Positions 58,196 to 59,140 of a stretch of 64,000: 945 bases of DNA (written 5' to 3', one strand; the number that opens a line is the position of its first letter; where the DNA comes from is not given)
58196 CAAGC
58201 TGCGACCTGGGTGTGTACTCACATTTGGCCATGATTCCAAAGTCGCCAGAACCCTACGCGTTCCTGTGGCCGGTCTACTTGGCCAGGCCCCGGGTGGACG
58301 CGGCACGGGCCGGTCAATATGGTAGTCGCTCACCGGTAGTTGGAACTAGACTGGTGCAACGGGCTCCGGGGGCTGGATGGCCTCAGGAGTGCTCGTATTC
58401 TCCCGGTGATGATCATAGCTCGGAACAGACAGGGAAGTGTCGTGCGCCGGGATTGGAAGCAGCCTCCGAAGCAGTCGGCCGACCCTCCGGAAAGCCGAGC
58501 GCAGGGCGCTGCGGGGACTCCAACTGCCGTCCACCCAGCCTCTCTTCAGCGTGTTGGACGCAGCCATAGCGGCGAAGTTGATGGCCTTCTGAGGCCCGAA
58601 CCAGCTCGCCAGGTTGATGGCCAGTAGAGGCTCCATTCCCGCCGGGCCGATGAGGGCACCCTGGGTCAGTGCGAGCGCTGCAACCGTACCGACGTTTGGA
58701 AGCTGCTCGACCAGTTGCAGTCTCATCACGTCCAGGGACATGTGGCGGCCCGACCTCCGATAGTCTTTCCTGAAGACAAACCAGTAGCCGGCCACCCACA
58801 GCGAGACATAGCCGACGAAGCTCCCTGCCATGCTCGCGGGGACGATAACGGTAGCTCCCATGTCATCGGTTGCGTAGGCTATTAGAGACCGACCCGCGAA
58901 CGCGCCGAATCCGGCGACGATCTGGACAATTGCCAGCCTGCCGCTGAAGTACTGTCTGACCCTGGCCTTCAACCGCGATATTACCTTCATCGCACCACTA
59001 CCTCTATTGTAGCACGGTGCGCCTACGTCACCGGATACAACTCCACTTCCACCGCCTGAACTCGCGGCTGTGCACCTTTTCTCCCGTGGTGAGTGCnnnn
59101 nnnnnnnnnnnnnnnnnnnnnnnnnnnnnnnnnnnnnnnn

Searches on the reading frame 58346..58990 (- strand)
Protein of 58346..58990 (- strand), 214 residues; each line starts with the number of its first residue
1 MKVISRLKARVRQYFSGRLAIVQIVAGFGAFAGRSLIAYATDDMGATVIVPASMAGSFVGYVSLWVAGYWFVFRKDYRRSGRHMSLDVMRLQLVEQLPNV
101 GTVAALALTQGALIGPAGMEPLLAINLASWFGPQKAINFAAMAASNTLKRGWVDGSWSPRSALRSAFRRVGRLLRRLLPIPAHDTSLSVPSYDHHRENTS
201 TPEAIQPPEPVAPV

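Call 3: search_protein_families(library=pfam, proteins=[window:58346-58990:-], max_evalue=1)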
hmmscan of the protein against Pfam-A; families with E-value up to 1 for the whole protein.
window:58346-58990:- (214 aa): 0 families

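Call 4: search_protein_families(library=ncbifam, proteins=[window:58346-58990:-], max_evalue=1)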
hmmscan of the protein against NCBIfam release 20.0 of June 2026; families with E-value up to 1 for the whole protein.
window:58346-58990:- (214 aa): 0 families
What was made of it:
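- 58346..58990 (-): 214-aa hydrophobic (membrane-like) protein following p1. It is a lineage-specific sixth gene. No family hit (calls 3, 4).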
